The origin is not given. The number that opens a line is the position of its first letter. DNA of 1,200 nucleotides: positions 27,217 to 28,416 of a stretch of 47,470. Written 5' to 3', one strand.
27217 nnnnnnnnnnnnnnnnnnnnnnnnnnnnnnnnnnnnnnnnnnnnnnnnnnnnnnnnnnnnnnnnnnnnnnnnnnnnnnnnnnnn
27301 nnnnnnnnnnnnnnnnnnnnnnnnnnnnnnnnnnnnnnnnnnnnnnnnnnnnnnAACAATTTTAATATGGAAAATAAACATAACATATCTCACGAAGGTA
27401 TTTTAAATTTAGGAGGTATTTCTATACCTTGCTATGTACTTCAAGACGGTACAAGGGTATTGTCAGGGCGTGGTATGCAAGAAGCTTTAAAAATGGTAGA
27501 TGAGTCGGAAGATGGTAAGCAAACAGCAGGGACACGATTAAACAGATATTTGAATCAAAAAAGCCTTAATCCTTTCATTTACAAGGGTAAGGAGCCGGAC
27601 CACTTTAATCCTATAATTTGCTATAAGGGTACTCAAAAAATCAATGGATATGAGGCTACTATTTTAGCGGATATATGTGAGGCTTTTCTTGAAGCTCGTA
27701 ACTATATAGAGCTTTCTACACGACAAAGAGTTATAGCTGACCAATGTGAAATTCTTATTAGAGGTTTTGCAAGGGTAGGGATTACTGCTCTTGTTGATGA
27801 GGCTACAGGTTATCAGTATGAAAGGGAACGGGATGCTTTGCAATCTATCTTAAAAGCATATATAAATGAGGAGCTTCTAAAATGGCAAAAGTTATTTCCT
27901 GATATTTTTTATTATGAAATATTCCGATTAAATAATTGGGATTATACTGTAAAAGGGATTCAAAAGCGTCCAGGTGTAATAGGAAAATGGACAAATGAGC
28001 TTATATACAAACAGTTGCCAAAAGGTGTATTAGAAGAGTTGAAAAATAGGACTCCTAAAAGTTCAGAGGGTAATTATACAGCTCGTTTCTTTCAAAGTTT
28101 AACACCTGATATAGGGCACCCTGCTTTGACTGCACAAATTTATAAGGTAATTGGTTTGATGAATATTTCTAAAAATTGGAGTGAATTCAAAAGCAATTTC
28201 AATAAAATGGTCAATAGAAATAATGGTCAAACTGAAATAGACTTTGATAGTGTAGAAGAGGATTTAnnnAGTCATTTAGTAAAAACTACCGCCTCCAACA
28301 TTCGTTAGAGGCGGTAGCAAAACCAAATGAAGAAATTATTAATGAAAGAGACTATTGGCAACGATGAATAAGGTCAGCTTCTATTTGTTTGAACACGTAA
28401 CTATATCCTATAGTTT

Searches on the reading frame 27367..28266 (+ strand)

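Call 43: search_protein_families(library=pfam, proteins=[window:27367-28266:+], max_evalue=0.001)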
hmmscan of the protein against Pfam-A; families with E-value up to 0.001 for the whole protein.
window:27367-28266:+ (300 aa): 1 family
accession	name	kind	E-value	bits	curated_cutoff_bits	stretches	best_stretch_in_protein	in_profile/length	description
PF10546.14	P63C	-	5e-30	104.4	26.1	1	161-254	1-93/93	P63C domain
